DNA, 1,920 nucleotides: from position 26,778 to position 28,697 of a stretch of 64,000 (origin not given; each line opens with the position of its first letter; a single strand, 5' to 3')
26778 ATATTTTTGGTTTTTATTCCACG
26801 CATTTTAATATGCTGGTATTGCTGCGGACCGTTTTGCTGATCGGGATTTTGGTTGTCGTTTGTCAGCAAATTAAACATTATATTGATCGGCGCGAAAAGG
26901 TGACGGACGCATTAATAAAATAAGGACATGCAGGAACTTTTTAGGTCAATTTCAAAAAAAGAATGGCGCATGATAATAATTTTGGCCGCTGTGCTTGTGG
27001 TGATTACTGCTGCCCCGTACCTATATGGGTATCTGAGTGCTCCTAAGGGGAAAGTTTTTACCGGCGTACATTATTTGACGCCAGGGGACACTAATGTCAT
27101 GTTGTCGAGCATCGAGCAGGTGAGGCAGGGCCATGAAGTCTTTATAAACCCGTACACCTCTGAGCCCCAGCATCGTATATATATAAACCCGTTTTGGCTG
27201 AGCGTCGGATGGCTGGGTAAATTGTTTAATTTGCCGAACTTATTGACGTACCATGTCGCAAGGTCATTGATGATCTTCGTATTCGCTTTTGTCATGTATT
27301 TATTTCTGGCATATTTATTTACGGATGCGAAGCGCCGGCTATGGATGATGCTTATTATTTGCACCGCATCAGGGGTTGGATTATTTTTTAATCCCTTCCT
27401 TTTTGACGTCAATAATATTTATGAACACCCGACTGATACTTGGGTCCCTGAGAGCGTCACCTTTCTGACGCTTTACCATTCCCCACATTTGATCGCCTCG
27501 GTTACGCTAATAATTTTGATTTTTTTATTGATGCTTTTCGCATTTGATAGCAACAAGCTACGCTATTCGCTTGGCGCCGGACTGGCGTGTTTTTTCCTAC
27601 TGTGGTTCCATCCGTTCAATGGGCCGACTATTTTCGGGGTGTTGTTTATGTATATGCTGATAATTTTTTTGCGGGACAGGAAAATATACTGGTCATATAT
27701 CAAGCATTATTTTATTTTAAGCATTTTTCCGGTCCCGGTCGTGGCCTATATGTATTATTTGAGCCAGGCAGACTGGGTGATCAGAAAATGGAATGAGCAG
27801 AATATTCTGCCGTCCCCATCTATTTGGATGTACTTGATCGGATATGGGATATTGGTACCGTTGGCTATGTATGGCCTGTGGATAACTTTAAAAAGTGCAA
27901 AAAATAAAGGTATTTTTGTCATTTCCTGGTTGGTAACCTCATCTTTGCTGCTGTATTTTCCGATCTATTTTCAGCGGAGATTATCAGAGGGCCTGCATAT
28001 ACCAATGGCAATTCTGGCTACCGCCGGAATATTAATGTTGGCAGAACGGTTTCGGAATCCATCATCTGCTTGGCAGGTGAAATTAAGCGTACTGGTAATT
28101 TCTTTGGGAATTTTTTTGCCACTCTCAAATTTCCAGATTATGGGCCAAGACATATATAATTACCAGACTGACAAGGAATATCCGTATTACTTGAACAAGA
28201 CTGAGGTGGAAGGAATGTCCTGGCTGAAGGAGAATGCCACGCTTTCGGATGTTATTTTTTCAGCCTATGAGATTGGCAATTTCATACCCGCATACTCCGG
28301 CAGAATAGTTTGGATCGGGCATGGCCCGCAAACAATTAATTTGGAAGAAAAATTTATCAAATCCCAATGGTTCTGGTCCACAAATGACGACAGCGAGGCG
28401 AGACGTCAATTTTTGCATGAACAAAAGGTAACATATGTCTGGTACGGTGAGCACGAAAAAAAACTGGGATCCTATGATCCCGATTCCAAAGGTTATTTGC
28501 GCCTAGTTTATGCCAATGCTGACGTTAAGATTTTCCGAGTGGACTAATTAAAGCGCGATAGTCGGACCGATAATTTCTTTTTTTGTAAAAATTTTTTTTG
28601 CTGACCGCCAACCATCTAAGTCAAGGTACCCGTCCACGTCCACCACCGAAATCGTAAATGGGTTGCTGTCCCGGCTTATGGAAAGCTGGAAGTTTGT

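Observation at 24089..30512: Four consecutive very large polytopic membrane proteins (GT-C-like x3 plus DUF2079) meeting stop-to-stop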

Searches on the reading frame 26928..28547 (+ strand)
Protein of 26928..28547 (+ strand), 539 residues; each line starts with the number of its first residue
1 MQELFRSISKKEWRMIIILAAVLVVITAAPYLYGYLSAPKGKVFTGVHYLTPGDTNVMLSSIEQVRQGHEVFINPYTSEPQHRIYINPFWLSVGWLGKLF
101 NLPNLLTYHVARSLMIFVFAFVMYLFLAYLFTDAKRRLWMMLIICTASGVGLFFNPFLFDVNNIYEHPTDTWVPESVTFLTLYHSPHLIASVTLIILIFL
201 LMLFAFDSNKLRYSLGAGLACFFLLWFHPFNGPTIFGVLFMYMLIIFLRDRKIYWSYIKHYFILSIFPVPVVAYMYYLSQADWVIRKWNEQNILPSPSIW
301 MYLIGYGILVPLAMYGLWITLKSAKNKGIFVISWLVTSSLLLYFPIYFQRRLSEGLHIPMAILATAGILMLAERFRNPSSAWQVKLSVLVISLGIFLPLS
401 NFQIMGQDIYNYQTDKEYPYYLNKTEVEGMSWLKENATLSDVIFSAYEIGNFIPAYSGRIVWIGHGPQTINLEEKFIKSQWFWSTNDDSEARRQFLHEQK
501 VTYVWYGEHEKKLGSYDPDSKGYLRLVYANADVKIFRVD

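Call 3: search_protein_families(library=pfam, proteins=[window:26928-28547:+], max_evalue=1)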
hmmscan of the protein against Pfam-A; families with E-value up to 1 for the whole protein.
window:26928-28547:+ (539 aa): 1 family
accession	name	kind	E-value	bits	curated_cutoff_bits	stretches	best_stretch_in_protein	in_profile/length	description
PF08229.16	SHR3_chaperone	-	0.021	14.2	25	1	140-205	7-74/188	ER membrane protein SH3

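Call 4: search_protein_families(library=ncbifam, proteins=[window:26928-28547:+], max_evalue=1)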
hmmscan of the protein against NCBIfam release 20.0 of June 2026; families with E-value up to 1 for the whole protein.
window:26928-28547:+ (539 aa): 0 families

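Call 11: search_solved_structures(query=window:26928-28547:+, max_evalue=10)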
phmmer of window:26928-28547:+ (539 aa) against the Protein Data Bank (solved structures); distinct sequences matched with E-value up to 10: 1.
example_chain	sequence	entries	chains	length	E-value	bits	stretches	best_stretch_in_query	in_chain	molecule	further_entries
6u8y_B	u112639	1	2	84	0.91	11.1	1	301-373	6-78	Monovalent cation/H+ antiporter subunit F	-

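Call 14: find_homologous_proteins(query=window:26928-28547:+)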
Query window:26928-28547:+ (539 aa): 91 proteins with E <= 0.001 among 8000 candidates.
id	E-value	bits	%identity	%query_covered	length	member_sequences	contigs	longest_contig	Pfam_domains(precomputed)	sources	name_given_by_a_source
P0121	0.0e+0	1200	100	97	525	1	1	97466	-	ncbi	-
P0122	1.4e-293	993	76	100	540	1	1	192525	-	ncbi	ncbi:MAG: hypothetical protein V1668_03595 [Patescibacteria group bacterium]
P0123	2.5e-286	969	74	100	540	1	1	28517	-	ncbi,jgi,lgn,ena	ncbi:MAG: hypothetical protein WCT27_03840 [Patescibacteria group bacterium]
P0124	4.6e-259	879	67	100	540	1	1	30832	-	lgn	-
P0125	1.3e-250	851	66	97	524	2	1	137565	-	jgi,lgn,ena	-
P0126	6.7e-223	759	60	99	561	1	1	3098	-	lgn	-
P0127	7.7e-222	756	61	100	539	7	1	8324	-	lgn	-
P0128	3.4e-221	754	59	100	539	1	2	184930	-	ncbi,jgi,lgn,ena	ncbi:MAG: hypothetical protein WCV50_06345 [Patescibacteria group bacterium]|jgi:hypothetical protei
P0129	8.8e-221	752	60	100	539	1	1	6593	-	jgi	-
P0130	1.8e-219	748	58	100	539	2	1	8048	-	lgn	-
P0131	3.1e-215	734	59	100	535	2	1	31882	-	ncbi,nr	ncbi:hypothetical protein IID19_01980 [Patescibacteria group bacterium]|nr:hypothetical protein [Pat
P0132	6.1e-212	723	57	100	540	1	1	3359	-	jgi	jgi:hypothetical protein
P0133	6.4e-211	720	56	100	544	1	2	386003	-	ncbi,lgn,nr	ncbi:MAG: hypothetical protein PHY34_00170 [Patescibacteria group bacterium]|nr:hypothetical protein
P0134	1.2e-210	719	56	99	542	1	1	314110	-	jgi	-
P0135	2.3e-210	718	57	100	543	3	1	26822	-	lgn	-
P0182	2.5e-99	351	39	99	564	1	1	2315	PF20176.4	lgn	-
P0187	9.9e-89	316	37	99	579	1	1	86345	PF20176.4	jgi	jgi:hypothetical protein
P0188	1.2e-88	316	37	100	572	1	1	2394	PF20176.4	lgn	-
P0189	2.5e-88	315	34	100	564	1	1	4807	PF20176.4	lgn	-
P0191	4.8e-75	271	33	98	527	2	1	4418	PF20176.4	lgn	-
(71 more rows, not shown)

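Call 18: search_solved_structures(query=A2, max_evalue=10)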
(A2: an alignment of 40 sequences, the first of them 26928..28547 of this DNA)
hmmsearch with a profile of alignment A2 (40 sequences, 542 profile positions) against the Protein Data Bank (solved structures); distinct sequences matched with E-value up to 10: 26.
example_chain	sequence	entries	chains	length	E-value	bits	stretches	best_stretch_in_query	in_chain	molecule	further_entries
3vu0_A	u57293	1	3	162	0.04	15.5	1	425-510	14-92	Putative uncharacterized protein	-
2lgz_A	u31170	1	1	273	0.14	13.7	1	426-508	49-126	Dolichyl-diphosphooligosaccharide--protein glycosyltransferase subunit STT3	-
6ocd_B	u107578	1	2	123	0.26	12.8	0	26-60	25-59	VHH antibody V6D4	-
9fxf_A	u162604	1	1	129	0.41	12.2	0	39-65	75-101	VHH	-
8pe1_C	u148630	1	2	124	0.46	12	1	38-78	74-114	Nanobody 4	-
7b17_B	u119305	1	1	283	0.53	11.8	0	39-63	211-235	SARS-CoV-2 neutralizing biparatopic nanobody VE,nanobody E from Lama glama,SARS-CoV-2 neut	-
7b14_D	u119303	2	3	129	0.55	11.8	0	39-63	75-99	Nanobody against SARS-CoV-2 | VHH E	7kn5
7b18_D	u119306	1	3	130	0.56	11.7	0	39-63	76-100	Nanobody against SARS-CoV-2 VHH E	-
5lwf_C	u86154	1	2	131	0.58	11.7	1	39-78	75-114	Camelid heavy-chain antibody variable fragment cAb-G10S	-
8cyj_B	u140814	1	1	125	0.6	11.6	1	11-76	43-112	pan-sarbecovirus nanobody 1-25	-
9mte_B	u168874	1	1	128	0.65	11.5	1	39-71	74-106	VHH nanobody 47D05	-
7ksg_D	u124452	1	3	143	0.77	11.3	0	39-63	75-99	Nanobody against SARS-CoV-2 glycoprotein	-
7aor_a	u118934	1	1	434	0.77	11.3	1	109-153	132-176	Ribosomal_S5_C domain-containing protein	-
8im0_B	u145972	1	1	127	0.79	11.2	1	39-78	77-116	LaM8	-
9hny_CE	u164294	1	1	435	0.8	11.2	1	109-153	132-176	Small ribosomal subunit protein uS5 C-terminal domain-containing protein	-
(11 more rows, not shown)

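Call 19: search_protein_families(library=pfam, alignment_id=A2, max_evalue=0.01)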
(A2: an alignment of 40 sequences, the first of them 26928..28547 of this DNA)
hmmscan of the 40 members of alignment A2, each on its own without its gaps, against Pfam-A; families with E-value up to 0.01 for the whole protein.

A. member 1, window:26928-28547:+ (539 aa): 0 families

B. families by the number of members that match (of 40 scanned): 4 families
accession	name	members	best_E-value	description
PF20176.3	DUF6541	5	5.1e-08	Family of unknown function (DUF6541)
PF20604.3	DUF6798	2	0.00075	Domain of unknown function (DUF6798)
PF10131.15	PTPS_related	1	0.0028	6-pyruvoyl-tetrahydropterin synthase related domain; membrane protein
PF04971.17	Phage_holin_2_1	1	0.0097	Bacteriophage P21 holin S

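Call 20: search_solved_structures(query=A2, max_evalue=0.2, show_alignments=2)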
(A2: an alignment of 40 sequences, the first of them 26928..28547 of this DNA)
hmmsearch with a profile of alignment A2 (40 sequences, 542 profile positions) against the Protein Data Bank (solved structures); distinct sequences matched with E-value up to 0.2: 2.
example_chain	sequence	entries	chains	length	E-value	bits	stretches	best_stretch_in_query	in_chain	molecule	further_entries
3vu0_A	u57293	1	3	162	0.04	15.5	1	425-510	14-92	Putative uncharacterized protein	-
2lgz_A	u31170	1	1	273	0.14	13.7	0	426-508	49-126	Dolichyl-diphosphooligosaccharide--protein glycosyltransferase subunit STT3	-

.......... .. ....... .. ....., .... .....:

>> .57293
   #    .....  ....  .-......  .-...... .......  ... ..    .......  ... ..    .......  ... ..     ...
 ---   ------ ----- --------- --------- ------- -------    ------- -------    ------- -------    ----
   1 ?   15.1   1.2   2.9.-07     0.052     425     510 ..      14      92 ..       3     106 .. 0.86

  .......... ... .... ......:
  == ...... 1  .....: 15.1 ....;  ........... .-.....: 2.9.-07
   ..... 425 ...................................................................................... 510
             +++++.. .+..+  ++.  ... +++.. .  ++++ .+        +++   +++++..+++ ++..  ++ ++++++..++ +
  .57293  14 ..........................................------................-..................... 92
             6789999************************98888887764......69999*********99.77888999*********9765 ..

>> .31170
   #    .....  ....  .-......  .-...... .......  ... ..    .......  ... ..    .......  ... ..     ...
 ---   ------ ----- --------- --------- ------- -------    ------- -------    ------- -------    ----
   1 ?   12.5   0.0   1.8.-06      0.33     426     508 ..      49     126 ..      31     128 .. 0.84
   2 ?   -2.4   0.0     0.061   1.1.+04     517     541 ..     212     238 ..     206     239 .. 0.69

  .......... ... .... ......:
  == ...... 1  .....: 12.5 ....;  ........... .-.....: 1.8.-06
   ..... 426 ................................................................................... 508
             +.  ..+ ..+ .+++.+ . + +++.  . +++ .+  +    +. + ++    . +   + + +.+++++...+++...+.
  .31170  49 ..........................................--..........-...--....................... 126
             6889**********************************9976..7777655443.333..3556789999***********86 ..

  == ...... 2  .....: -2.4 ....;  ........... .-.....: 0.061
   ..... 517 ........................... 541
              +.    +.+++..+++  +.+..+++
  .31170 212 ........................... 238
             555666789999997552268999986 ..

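Call 33: predict_structure(alignment_id=A2)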
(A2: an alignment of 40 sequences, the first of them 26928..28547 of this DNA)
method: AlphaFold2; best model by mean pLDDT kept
length: 539 residues; sequences in the alignment: 40
mean_pLDDT: 94.7   pTM: 0.93
mean pLDDT of the five models: 94.7, 94.4, 94.1, 93.8, 93.8
residues with pLDDT >= 90: 473; 70-90: 62; 50-70: 4; < 50: 0
segments of 3 or more residues with pLDDT < 50: none
pLDDT, mean of each block of 10 residues (from residue 1): 94 98 98 97 91 85 97 96 95 98 97 99 98 96 95 86 84 93 96 99 98 98 96 97 98 98 98 95 92 89 95 96 92 97 88 95 96 84 90 92 94 94 97 97 97 97 95 95 92 97 98 96 98 97
secondary structure, 60 per line:
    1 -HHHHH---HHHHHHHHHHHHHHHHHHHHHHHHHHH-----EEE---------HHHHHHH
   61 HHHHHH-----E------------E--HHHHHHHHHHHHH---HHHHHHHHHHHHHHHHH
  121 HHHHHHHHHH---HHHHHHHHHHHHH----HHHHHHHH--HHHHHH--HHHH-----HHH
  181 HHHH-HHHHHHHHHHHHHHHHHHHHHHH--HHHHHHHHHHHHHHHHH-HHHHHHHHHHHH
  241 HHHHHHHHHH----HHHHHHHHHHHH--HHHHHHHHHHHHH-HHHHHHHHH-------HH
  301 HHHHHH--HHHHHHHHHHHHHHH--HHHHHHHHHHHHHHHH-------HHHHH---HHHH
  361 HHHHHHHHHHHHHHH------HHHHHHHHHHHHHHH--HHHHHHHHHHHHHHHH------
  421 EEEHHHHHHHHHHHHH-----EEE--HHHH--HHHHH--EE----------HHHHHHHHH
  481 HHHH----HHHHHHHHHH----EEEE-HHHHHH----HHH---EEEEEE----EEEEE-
elements in order: H2-6 H10-36 E42-44 H54-66 H88-100 H104-130 H134-146 H151-158 H161-166 H169-172 H178-184 H186-208 H211-227 H229-250 H255-266 H269-281 H283-291 H299-306 H309-323 H326-341 H349-353 H357-375 H382-396 H399-414 E421-423 H424-436 E442-444 H447-450 H453-457 H472-484 H489-498 E503-506 H508-513 E524-529 E534-538

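Call 35: fold_search(model_id=the predicted structure, library=pdb)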
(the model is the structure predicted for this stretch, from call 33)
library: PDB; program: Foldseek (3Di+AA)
matches with E <= 10: 391; with E <= 0.001: 27
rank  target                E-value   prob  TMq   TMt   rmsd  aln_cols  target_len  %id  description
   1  8age_A                7.2e-11  1.00  0.59  0.51  10.5       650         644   12  Structure of yeast oligosaccharylransferase complex with acceptor peptide bound (released 2022-12-07)
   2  8b6l_I                8.7e-11  1.00  0.56  0.46  11.1       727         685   12  Subtomogram average of the human Sec61-TRAP-OSTA-translocon (released 2022-12-07)
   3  6ezn_F                1.2e-10  1.00  0.59  0.50  10.9       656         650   12  Cryo-EM structure of the yeast oligosaccharyltransferase (OST) complex (released 2018-01-17)
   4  7oci_F                1.4e-10  1.00  0.59  0.51  10.9       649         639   12  Cryo-EM structure of yeast Ost6p containing oligosaccharyltransferase complex (released 2022-02-16)
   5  9n9j_I                2.1e-10  1.00  0.56  0.46   9.8       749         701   12  Structure of a GRP94 folding intermediate engaged with a CCDC134- and FKBP11-bound secretory translocon (released 2025-11-19)
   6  8agb_A                3.0e-10  1.00  0.57  0.50  12.0       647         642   12  Structure of yeast oligosaccharylransferase complex with lipid-linked oligosaccharide bound (released 2022-12-07)
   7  6c26_A                3.1e-10  1.00  0.59  0.50  10.2       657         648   12  The Cryo-EM structure of a eukaryotic oligosaccharyl transferase complex (released 2018-01-31)
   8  8pn9_A                6.9e-10  1.00  0.54  0.46   8.6       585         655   13  Structure of human oligosaccharyltransferase OST-A complex bound to NGI-1 (released 2024-05-08)
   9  8agc_A                2.4e-09  1.00  0.59  0.47  10.3       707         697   12  Structure of yeast oligosaccharylransferase complex with lipid-linked oligosaccharide and non-acceptor peptide bound (released 2022-12-07)
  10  6s7o_A                2.5e-09  1.00  0.55  0.47  12.0       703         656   12  Cryo-EM structure of human oligosaccharyltransferase complex OST-A (released 2019-12-18)
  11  6ftg_5                2.9e-09  1.00  0.55  0.48  11.9       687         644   12  Subtomogram average of OST-containing ribosome-translocon complexes from canine rough microsomal membranes (released 2018-03-21)
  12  7zli_A                6.1e-09  1.00  0.52  0.44  10.0       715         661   12  Cryo-EM structure of C-mannosyltransferase CeDPY19, in complex with Dol25-P-Man and bound to CMT2-Fab and anti-Fab nan (released 2023-01-11)
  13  6s7t_A                6.1e-09  1.00  0.50  0.40  10.4       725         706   12  Cryo-EM structure of human oligosaccharyltransferase complex OST-B (released 2019-12-18)
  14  5gmy_A                6.4e-09  1.00  0.54  0.37   9.9       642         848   13  Crystal structure of the Archaeoglobus fulgidus oligosaccharyltransferase (O29867_ARCFU) tethered with an acceptor pep (released 2017-02-01)
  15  7zlg_A                7.9e-09  1.00  0.54  0.46   8.9       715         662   12  Cryo-EM structure of C-mannosyltransferase CeDPY19, in complex with acceptor peptide and bound to CMT2-Fab and anti-Fa (released 2023-01-11)
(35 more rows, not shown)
